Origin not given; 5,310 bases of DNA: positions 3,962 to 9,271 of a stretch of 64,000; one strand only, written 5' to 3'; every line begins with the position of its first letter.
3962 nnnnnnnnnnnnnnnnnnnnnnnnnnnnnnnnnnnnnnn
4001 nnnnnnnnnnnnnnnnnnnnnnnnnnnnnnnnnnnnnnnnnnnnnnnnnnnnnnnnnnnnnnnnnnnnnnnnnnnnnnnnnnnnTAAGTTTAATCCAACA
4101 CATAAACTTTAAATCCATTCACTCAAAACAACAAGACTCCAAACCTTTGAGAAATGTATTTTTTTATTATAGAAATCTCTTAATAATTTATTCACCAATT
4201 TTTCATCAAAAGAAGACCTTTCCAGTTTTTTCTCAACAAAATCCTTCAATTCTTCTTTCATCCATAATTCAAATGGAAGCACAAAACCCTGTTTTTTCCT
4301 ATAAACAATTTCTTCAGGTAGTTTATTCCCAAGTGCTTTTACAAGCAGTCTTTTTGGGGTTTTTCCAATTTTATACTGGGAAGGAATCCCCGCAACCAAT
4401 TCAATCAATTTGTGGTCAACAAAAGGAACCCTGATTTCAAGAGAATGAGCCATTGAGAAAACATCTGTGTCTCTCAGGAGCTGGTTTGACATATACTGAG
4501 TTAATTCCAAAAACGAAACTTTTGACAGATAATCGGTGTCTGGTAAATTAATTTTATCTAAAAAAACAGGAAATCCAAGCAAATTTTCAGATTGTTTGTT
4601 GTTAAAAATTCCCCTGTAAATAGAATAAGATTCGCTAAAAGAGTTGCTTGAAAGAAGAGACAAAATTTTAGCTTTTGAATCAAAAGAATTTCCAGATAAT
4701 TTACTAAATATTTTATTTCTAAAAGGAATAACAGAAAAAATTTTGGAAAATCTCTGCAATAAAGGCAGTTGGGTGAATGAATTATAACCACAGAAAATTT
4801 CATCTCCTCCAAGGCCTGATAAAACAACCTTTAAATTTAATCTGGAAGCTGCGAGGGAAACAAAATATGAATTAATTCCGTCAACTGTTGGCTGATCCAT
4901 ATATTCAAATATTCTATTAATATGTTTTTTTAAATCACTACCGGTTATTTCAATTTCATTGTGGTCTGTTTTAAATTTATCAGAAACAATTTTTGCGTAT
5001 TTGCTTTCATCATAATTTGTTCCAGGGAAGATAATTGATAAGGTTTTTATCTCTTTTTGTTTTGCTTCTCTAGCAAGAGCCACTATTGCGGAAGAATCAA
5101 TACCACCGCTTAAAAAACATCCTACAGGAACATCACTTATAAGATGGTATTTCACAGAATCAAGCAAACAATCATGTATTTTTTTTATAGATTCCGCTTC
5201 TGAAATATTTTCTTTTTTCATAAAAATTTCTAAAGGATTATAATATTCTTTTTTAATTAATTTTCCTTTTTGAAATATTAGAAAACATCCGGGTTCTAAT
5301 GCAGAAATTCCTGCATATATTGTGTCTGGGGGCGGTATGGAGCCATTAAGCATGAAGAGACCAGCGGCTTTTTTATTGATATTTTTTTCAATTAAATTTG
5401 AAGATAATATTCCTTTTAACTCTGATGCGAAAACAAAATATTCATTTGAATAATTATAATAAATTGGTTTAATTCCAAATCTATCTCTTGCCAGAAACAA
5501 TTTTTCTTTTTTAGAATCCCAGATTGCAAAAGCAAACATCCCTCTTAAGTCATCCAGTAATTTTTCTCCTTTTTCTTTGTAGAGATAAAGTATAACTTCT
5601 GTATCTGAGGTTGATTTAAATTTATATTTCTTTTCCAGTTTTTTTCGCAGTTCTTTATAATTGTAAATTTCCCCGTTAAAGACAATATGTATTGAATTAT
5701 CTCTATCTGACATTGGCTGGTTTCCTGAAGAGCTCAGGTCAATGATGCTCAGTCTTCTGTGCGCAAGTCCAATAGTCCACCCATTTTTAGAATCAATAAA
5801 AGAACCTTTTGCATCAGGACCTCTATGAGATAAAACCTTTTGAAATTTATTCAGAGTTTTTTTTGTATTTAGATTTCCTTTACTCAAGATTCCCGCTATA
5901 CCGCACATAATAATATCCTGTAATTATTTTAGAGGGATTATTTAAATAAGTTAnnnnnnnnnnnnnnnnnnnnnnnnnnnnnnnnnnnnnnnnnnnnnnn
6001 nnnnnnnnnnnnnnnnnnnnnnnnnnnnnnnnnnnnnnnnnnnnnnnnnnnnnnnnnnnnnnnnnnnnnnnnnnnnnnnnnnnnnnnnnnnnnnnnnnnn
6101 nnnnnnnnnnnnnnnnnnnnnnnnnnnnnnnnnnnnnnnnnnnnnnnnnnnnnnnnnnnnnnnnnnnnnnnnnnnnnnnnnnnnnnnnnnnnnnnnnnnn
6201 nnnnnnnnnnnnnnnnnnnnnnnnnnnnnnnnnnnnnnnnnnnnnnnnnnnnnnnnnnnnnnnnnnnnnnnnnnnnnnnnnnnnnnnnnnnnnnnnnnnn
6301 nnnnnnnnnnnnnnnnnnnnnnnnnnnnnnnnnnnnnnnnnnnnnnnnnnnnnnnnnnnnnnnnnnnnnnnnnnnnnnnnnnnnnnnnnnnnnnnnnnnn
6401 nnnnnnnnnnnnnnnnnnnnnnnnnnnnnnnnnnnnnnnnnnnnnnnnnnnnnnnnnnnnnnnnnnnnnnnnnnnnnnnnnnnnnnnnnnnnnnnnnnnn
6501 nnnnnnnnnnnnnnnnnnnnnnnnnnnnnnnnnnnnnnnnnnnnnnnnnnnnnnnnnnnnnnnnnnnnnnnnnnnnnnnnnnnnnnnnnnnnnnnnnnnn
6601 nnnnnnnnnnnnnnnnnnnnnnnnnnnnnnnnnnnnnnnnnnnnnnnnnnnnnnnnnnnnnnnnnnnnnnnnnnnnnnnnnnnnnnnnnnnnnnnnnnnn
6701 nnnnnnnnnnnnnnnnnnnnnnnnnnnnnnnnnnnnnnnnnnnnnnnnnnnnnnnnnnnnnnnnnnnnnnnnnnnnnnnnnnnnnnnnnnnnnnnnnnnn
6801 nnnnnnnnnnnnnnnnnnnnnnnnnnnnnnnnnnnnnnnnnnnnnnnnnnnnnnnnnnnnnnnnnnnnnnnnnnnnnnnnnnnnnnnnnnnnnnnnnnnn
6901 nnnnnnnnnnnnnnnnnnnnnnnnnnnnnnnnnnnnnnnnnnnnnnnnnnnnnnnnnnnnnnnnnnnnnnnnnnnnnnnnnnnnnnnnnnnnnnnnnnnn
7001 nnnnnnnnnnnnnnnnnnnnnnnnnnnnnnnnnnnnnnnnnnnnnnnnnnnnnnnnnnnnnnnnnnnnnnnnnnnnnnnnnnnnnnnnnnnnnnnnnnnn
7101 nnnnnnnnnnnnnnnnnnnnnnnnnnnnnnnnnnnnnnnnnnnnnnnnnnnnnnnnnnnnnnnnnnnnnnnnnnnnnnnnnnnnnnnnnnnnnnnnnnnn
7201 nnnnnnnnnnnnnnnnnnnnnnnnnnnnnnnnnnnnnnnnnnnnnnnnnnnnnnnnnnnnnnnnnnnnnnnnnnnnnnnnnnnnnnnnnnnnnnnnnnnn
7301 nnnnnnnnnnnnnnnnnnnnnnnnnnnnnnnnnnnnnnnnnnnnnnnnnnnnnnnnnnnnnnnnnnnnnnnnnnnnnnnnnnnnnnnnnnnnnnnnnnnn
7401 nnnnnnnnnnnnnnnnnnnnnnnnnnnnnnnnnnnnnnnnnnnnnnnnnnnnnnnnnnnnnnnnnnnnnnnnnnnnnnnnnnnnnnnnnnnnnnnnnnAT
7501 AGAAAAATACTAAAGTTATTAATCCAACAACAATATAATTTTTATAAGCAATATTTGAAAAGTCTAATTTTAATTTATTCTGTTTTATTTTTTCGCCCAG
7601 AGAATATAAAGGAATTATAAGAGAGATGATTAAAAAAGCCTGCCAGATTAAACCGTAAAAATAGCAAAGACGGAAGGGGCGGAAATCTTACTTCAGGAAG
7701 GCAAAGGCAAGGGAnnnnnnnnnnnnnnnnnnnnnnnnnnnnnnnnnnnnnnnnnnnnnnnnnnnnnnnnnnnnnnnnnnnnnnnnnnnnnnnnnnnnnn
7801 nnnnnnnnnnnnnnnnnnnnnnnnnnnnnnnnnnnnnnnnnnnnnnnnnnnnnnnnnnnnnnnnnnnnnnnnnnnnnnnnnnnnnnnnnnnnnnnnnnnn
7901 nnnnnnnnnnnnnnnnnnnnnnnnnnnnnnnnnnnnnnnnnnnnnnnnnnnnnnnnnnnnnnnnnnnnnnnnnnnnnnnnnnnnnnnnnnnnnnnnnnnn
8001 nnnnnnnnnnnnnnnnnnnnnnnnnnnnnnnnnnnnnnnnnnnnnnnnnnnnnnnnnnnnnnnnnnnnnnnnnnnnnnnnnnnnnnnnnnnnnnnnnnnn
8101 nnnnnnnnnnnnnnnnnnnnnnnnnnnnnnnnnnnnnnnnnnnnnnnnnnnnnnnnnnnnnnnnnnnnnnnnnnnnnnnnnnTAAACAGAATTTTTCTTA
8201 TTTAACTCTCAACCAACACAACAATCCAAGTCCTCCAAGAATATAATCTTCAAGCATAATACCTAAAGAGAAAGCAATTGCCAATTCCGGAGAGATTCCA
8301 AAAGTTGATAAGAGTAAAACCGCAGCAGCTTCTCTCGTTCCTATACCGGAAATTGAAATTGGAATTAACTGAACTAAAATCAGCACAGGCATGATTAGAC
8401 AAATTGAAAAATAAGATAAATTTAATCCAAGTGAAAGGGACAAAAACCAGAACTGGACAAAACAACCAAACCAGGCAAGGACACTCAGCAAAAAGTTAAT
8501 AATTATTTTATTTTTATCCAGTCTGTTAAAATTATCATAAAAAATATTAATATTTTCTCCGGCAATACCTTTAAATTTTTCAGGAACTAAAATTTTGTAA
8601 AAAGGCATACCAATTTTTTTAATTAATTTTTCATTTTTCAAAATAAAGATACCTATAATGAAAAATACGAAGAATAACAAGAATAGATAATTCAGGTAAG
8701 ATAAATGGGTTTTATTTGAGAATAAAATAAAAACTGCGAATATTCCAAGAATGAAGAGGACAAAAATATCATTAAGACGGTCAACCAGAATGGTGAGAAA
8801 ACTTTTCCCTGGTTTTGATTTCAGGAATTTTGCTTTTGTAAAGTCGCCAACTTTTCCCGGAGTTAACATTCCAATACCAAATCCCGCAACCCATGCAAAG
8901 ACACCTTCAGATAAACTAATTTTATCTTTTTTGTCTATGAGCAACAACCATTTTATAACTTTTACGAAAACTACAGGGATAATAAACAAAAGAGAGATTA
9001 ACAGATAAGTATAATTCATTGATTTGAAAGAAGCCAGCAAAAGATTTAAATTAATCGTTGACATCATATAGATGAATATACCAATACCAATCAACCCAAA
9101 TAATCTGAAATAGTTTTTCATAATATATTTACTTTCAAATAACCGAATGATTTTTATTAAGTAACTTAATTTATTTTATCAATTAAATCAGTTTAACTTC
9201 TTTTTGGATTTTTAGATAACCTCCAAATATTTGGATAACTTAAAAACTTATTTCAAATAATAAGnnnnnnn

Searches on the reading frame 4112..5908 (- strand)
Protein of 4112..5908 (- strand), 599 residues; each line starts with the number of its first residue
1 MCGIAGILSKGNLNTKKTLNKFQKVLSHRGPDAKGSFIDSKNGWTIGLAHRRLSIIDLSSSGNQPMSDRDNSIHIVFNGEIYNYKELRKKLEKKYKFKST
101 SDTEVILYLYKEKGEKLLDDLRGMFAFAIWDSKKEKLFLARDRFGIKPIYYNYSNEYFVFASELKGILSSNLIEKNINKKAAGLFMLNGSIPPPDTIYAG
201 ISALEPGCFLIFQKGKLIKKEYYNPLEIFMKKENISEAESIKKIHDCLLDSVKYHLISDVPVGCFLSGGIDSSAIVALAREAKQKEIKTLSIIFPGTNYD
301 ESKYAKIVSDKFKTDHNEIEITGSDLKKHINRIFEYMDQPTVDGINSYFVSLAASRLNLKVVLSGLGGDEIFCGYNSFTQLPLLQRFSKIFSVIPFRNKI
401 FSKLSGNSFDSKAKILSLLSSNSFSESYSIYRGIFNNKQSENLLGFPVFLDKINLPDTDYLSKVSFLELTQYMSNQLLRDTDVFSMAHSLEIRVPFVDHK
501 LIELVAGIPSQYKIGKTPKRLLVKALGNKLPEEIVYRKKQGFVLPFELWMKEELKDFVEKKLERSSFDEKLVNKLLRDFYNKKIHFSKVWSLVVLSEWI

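Call 64: search_protein_families(library=pfam, proteins=[window:4112-5908:-], max_evalue=0.00001)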
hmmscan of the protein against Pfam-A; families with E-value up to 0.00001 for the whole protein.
window:4112-5908:- (599 aa): 4 families
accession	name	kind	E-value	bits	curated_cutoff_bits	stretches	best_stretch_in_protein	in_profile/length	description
PF00733.27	Asn_synthase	-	3e-83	280.8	21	1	244-598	2-352/354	Asparagine synthase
PF13537.11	GATase_7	-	9.6e-49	164.9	25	1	50-168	1-122/123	Glutamine amidotransferase domain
PF13522.11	GATase_6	-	2.6e-46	157.3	27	1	31-163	1-130/130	Glutamine amidotransferase domain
PF12481.13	DUF3700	-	9.5e-07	29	27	1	71-166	75-174/228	Aluminium induced protein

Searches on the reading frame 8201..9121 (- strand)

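Call 64: search_protein_families(library=pfam, proteins=[window:8201-9121:-], max_evalue=0.00001)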
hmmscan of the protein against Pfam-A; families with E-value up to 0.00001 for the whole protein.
window:8201-9121:- (307 aa): 1 family
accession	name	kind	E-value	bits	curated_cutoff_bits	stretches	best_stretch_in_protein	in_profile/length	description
PF03706.18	LPG_synthase_TM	-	1.3e-39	136.9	33.4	1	10-294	6-296/302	Lysylphosphatidylglycerol synthase TM region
